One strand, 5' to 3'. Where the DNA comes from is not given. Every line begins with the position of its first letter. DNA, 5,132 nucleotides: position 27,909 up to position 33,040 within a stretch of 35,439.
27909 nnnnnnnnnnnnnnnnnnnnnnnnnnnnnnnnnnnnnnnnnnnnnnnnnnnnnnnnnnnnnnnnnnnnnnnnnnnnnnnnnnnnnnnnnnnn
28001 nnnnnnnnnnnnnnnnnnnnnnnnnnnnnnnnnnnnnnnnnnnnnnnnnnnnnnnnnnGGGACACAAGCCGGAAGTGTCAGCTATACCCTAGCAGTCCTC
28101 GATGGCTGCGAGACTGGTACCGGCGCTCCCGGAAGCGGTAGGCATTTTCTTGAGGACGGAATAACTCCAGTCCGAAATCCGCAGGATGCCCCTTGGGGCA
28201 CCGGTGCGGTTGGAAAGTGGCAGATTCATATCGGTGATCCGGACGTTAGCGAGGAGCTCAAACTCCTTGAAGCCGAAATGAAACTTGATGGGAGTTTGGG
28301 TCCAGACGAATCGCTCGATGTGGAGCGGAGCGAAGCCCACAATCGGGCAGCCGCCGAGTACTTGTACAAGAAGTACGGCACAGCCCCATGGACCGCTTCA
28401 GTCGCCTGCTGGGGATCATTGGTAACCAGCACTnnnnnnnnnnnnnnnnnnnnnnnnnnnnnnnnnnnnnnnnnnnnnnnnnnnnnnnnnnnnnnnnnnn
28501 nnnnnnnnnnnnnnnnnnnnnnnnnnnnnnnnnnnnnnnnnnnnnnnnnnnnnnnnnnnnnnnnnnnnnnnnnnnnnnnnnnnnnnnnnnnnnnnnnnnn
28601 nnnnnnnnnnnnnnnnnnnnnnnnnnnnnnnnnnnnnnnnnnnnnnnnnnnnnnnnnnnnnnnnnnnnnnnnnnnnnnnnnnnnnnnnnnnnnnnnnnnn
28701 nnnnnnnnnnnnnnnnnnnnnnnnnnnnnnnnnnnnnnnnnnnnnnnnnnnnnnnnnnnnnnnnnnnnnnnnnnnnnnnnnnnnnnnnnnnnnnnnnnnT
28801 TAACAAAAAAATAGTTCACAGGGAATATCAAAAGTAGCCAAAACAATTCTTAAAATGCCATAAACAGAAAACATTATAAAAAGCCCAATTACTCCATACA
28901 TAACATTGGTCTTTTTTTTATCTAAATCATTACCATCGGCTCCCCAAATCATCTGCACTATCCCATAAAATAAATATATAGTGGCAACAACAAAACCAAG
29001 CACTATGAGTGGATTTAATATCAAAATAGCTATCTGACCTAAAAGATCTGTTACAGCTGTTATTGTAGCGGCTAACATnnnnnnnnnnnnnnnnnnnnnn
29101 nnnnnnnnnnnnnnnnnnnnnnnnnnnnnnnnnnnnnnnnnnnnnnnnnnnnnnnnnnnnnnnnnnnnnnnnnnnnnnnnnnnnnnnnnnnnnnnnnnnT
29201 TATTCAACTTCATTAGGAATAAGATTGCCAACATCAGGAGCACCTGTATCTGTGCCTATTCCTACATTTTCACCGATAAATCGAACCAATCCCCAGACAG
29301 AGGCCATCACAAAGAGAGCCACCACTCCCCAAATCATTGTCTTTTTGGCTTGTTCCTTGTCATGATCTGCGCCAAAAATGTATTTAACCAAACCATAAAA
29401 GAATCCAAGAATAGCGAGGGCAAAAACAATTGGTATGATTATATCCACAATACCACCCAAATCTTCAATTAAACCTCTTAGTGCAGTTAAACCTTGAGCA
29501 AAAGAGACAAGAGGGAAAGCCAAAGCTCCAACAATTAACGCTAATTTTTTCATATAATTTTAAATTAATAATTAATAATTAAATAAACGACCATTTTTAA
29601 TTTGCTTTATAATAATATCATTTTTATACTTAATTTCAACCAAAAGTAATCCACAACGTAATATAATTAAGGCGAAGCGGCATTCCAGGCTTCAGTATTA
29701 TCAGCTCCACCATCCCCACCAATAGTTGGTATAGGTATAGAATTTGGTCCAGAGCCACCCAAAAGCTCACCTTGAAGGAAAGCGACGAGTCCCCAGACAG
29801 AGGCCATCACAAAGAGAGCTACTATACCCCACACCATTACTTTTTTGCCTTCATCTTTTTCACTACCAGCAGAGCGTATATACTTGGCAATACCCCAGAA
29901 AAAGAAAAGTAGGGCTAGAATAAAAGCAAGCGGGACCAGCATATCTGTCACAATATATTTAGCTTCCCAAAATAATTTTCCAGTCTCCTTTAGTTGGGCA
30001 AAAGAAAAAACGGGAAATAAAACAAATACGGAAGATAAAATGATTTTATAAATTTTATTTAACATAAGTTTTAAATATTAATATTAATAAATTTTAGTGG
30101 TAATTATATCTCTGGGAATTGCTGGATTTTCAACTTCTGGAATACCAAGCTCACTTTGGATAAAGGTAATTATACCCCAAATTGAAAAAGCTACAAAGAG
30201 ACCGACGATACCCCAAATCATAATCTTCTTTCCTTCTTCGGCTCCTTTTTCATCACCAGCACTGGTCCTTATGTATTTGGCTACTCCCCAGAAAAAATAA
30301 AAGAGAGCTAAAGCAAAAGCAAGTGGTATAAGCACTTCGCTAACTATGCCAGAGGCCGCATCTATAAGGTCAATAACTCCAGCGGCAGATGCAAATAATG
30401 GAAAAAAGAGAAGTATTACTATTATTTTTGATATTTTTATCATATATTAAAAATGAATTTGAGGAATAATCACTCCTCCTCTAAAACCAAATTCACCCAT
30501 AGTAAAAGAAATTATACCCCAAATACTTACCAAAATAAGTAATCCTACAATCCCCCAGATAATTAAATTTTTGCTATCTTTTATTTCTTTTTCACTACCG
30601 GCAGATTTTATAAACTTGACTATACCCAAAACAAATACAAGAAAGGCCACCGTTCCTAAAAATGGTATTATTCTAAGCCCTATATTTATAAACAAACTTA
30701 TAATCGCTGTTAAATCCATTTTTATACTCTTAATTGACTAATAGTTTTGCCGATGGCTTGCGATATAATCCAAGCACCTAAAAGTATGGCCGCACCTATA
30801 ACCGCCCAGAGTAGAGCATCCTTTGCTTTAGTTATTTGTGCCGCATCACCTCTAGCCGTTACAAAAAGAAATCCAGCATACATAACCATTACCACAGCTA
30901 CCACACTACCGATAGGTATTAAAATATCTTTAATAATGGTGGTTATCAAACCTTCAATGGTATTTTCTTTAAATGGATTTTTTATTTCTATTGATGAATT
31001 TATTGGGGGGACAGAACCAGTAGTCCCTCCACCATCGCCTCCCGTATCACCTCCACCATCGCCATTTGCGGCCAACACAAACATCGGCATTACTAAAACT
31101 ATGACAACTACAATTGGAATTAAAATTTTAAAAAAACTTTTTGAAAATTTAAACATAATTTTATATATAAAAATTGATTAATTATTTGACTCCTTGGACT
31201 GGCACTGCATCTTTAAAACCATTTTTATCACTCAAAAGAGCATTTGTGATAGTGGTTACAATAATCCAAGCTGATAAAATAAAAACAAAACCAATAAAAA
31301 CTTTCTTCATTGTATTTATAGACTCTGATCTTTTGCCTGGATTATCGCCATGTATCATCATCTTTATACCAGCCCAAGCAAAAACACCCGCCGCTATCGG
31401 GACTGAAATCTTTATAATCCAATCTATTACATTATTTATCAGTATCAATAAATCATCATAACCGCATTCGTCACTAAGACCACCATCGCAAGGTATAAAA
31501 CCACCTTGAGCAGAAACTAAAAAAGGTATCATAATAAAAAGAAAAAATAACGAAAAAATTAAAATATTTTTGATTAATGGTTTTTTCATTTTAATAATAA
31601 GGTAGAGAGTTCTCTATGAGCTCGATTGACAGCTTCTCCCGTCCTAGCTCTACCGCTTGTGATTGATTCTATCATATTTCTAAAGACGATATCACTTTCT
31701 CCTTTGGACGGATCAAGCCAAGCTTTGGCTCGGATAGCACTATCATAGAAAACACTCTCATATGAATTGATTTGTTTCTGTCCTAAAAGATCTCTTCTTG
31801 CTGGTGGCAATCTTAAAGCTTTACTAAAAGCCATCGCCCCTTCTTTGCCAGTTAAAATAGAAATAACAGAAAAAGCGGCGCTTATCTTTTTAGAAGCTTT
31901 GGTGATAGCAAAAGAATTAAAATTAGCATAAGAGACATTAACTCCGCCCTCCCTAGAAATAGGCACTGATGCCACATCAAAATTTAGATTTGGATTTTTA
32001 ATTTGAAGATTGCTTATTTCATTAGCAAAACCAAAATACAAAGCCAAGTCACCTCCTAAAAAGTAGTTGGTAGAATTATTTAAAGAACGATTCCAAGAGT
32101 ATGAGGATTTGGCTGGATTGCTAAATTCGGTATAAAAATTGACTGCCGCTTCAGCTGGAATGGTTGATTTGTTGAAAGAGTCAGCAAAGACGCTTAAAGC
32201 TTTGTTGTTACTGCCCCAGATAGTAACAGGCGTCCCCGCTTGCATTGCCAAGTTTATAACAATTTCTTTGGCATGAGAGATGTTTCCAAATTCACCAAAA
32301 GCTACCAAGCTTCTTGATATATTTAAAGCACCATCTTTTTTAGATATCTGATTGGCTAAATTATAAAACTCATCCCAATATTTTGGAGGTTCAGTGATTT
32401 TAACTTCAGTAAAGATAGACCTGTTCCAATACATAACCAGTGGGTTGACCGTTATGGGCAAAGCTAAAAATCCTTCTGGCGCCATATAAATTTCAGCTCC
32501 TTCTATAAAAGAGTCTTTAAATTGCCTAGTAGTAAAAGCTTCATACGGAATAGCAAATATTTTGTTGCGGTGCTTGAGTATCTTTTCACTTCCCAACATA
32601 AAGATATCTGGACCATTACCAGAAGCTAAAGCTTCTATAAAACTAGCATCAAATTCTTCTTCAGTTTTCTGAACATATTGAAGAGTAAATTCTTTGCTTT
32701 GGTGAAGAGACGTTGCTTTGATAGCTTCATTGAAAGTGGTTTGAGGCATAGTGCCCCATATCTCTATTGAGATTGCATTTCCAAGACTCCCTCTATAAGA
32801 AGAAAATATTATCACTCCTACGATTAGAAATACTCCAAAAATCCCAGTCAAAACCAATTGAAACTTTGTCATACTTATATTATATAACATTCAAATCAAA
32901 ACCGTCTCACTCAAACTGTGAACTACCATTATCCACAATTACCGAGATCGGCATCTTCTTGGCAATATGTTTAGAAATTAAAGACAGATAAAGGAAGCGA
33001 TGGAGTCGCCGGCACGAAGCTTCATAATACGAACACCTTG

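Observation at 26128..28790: GC-rich island next to the tRNA cluster and rnpB encoding an SPFH/band-7 protein and a polytopic membrane protein with a lysozyme-like domain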

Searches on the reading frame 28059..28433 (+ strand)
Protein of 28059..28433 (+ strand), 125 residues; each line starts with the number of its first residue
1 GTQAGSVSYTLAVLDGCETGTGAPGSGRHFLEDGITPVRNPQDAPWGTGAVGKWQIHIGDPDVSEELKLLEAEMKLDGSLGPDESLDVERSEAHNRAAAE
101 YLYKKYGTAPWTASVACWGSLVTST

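Call 39: search_solved_structures(query=A3, max_evalue=10, show_alignments=4)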
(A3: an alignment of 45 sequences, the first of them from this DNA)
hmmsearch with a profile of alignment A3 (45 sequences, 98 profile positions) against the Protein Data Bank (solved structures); distinct sequences matched with E-value up to 10: 12.
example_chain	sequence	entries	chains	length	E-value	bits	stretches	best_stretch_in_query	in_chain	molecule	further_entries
1gd6_A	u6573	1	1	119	0.016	18.8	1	29-86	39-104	LYSOZYME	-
2rsc_A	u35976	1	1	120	0.016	18.7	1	30-86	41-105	Lysozyme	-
1iiz_A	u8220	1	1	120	0.057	17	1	30-86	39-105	LYSOZYME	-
3o0z_A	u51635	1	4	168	0.12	16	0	37-79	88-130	Rho-associated protein kinase 1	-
1jug_A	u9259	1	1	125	0.23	15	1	31-87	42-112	LYSOZYME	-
8urn_A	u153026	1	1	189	0.34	14.5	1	10-53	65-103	EscI inner rod protein type III secretion system,EtgA protein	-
2z2f_A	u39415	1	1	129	0.44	14.1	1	32-90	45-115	Lysozyme C-2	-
4xp8_A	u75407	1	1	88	0.63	13.6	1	10-53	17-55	EtgA protein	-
1flu_A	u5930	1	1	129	0.78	13.3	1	24-57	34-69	LYSOZYME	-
3cb7_A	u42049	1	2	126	0.87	13.2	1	14-90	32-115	Lys-rich lysozyme 2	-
1nby_C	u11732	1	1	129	1.1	12.9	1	24-55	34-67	Lysozyme C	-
2eql_A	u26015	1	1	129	1.1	12.8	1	31-94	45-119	HORSE MILK LYSOZYME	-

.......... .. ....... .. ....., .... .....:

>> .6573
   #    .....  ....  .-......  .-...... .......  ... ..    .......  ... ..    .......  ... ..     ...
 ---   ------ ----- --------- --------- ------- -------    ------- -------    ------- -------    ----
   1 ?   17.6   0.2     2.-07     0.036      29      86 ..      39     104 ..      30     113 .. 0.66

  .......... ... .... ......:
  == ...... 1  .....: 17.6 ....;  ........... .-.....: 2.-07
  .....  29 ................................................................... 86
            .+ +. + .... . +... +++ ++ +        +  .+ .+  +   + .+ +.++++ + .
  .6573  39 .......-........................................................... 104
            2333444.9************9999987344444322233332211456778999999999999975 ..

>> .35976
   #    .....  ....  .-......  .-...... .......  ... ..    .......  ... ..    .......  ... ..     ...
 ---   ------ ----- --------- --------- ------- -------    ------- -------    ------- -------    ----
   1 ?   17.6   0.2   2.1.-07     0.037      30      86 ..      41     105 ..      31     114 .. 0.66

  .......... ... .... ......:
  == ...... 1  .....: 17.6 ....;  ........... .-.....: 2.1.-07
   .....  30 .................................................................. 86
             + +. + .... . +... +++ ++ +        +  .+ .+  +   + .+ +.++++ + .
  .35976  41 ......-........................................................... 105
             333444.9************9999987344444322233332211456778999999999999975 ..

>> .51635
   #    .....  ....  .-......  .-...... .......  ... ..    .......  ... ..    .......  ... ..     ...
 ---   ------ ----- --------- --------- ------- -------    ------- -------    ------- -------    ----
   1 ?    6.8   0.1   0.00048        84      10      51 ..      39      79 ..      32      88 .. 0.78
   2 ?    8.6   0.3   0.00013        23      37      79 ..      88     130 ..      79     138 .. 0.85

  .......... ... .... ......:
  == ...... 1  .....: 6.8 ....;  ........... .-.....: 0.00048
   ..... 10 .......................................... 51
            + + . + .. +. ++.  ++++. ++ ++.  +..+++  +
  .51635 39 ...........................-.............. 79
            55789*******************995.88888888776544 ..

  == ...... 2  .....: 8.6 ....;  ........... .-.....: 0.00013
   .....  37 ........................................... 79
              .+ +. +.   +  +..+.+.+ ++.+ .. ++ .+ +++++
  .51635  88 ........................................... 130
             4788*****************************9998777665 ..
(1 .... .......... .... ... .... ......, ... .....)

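Call 72: search_protein_families(library=pfam, alignment_id=A3, max_evalue=1)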
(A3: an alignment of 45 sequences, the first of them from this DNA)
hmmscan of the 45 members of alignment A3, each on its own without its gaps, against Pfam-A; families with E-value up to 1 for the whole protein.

A. member 1, seq(125 aa): 0 families

B. families by the number of members that match (of 45 scanned): 19 families
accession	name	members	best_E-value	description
PF06737.19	Transglycosylas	14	0.00036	Transglycosylase-like domain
PF18896.5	SLT_3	9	0.00062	Lysozyme like domain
PF07203.16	DUF1412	1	0.0026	Protein of unknown function (DUF1412)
PF14274.12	BT_3044-like_C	1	0.015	BT_3044-like, C-terminal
PF02234.24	CDI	1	0.061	Cyclin-dependent kinase inhibitor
PF15598.11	Imm61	1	0.063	Immunity protein 61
PF22020.1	RlmL_1st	1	0.064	RlmL ferredoxin-like domain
PF02208.21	Sorb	1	0.075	Sorbin homologous domain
PF04458.17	DUF505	1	0.093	Protein of unknown function (DUF505)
PF07437.17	YfaZ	1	0.094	YfaZ precursor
PF07559.19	FlgE_D2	1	0.13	Flagellar basal body protein FlaE D2 domain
PF10628.14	CotE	1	0.13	Outer spore coat protein E (CotE)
PF15804.10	CCDC168_N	1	0.17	Coiled-coil domain-containing protein 168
PF03377.19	TAL_effector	1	0.18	TAL effector repeat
PF01464.25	SLT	1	0.18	Transglycosylase SLT domain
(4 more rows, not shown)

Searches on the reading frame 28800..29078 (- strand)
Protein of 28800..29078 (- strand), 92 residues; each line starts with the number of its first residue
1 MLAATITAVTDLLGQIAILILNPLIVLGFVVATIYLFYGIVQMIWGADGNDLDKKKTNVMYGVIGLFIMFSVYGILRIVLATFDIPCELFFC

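Call 21: search_protein_families(library=pfam, proteins=[window:28800-29078:-], max_evalue=0.01)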
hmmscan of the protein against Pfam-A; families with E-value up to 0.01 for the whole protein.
window:28800-29078:- (92 aa): 1 family
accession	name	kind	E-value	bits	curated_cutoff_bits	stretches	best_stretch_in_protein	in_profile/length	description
PF18895.5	T4SS_pilin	-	0.00059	20.3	26.6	1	18-78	10-70/71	Type IV secretion system pilin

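Call 65: find_encoding_contigs(protein=window:28800-29078:-, flank=8000, max_places=10)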
Protein window:28800-29078:- (92 aa): 23 contigs read that carry it; 10 places shown.
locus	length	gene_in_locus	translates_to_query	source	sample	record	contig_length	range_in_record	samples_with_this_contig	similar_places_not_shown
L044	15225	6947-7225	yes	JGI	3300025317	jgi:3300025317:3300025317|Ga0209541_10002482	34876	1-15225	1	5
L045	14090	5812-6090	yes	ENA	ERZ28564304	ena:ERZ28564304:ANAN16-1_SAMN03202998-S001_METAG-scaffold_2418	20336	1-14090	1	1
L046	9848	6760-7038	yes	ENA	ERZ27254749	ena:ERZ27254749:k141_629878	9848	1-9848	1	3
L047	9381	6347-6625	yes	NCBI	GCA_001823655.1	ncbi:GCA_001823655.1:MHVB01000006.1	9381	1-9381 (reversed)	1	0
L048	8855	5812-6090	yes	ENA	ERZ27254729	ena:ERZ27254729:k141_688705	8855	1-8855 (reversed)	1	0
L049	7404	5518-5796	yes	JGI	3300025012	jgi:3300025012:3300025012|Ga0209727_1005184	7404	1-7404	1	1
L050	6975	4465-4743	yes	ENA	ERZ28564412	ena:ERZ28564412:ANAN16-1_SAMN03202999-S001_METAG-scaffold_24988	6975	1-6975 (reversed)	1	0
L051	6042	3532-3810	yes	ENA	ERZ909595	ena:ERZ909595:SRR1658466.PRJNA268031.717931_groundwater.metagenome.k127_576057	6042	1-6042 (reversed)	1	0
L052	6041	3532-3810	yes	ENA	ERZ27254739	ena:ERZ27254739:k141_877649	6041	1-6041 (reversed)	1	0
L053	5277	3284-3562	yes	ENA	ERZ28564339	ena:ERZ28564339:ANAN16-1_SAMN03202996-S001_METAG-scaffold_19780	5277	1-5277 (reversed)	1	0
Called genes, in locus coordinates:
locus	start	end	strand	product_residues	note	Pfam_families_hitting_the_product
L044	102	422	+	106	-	-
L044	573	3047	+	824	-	PF00521:DNA_topoisoIV, PF03989:DNA_gyraseA_C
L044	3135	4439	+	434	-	PF01547:SBP_bac_1, PF13416:SBP_bac_8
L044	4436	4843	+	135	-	PF04956:TrbC (weak), PF18895:T4SS_pilin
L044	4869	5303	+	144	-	PF04956:TrbC (weak), PF18895:T4SS_pilin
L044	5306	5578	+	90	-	-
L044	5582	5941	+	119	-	PF18895:T4SS_pilin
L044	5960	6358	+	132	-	PF18895:T4SS_pilin (weak)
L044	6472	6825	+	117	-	PF18895:T4SS_pilin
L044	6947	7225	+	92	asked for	-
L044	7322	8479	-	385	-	-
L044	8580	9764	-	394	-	PF01145:Band_7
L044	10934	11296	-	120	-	PF02033:RBFA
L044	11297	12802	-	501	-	PF00009:GTP_EFTU, PF00071:Ras, PF01926:MMR_HSR1, PF08477:Roc (weak), PF22042:EF-G_D2, PF14578:GTP_EFTU_D4 (faint), PF11987:IF-2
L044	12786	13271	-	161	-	PF14584:DUF4446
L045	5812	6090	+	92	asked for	-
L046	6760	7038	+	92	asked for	-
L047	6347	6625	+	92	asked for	-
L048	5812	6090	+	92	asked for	-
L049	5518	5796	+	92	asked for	-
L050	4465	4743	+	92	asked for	-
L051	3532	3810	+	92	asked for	-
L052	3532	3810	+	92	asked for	-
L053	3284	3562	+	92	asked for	-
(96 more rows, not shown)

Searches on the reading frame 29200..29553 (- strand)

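Call 21: search_protein_families(library=pfam, proteins=[window:29200-29553:-], max_evalue=0.01)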
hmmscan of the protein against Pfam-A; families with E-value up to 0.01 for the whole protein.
window:29200-29553:- (117 aa): 2 families
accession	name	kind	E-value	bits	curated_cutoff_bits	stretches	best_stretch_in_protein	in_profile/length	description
PF18895.5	T4SS_pilin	-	1e-11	45.1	26.6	1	33-93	10-71/71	Type IV secretion system pilin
PF20303.3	YLATT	-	0.0054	17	26.7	1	39-82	2-47/107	YEATS-Like-Associating Three TM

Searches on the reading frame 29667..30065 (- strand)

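Call 21: search_protein_families(library=pfam, proteins=[window:29667-30065:-], max_evalue=0.01)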
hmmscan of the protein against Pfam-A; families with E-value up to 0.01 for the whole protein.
window:29667-30065:- (132 aa): 1 family
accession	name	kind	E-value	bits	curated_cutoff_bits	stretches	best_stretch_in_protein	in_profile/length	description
PF18895.5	T4SS_pilin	-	8.3e-08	32.6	26.6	1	37-97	10-71/71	Type IV secretion system pilin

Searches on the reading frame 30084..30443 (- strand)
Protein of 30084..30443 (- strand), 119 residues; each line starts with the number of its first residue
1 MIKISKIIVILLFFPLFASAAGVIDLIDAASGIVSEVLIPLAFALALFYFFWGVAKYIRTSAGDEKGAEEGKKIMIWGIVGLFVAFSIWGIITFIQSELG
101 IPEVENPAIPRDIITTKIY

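Call 21: search_protein_families(library=pfam, proteins=[window:30084-30443:-], max_evalue=0.01)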
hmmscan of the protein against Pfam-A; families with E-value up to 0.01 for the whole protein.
window:30084-30443:- (119 aa): 1 family
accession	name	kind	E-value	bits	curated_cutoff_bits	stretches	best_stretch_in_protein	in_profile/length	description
PF18895.5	T4SS_pilin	-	1.4e-09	38.3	26.6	1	38-95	16-71/71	Type IV secretion system pilin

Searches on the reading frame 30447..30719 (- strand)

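Call 21: search_protein_families(library=pfam, proteins=[window:30447-30719:-], max_evalue=0.01)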
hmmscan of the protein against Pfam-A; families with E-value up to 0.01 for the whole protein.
window:30447-30719:- (90 aa): 1 family
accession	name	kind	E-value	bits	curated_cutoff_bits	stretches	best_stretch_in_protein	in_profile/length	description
PF18895.5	T4SS_pilin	-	7.8e-06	26.3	26.6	1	18-72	19-70/71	Type IV secretion system pilin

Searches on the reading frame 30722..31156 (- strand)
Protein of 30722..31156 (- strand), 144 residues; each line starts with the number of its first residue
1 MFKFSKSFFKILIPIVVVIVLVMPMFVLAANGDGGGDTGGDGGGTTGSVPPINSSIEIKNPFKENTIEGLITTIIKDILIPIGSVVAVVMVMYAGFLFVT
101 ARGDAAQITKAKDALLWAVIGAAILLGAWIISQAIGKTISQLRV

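Call 21: search_protein_families(library=pfam, proteins=[window:30722-31156:-], max_evalue=0.01)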
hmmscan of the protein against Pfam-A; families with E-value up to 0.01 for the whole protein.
window:30722-31156:- (144 aa): 3 families
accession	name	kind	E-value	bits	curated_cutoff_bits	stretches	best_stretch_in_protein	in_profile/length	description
PF18895.5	T4SS_pilin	-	4.9e-10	39.8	26.6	1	74-135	11-71/71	Type IV secretion system pilin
PF04956.18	TrbC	-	1.2e-06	29.1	27.9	1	65-129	35-92/98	TrbC/VIRB2 pilin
PF21661.2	DUF6860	-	0.0043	17.4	27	1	54-113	49-112/125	Domain of unknown function (DUF6860)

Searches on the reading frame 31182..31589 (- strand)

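Call 21: search_protein_families(library=pfam, proteins=[window:31182-31589:-], max_evalue=0.01)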
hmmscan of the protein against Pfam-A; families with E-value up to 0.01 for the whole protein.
window:31182-31589:- (135 aa): 2 families
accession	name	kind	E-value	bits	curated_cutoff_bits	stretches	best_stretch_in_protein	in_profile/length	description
PF18895.5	T4SS_pilin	-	7.4e-16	58.4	26.6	1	50-114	8-71/71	Type IV secretion system pilin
PF04956.18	TrbC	-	2.7e-06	27.9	27.9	1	6-114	9-98/98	TrbC/VIRB2 pilin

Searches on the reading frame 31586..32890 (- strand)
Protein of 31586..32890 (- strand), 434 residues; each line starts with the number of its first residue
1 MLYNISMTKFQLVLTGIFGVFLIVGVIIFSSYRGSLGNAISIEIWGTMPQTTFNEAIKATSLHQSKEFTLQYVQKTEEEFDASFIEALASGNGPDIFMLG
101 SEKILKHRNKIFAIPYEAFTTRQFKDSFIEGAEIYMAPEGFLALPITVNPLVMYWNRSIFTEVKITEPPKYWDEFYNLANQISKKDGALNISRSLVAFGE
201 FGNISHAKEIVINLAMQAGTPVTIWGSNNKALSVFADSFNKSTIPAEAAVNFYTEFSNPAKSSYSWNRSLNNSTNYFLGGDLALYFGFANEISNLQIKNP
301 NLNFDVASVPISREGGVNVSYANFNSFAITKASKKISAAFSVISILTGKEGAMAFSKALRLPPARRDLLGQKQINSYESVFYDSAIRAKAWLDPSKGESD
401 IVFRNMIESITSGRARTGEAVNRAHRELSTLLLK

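Call 21: search_protein_families(library=pfam, proteins=[window:31586-32890:-], max_evalue=0.01)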
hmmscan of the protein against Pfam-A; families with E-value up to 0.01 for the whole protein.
window:31586-32890:- (434 aa): 2 families
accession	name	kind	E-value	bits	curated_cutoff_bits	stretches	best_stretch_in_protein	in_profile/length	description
PF13416.11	SBP_bac_8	-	2.2e-15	57.7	27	1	67-377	11-274/279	Bacterial extracellular solute-binding protein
PF01547.30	SBP_bac_1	-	4.8e-13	50.2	26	1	83-352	39-306/307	Bacterial extracellular solute-binding protein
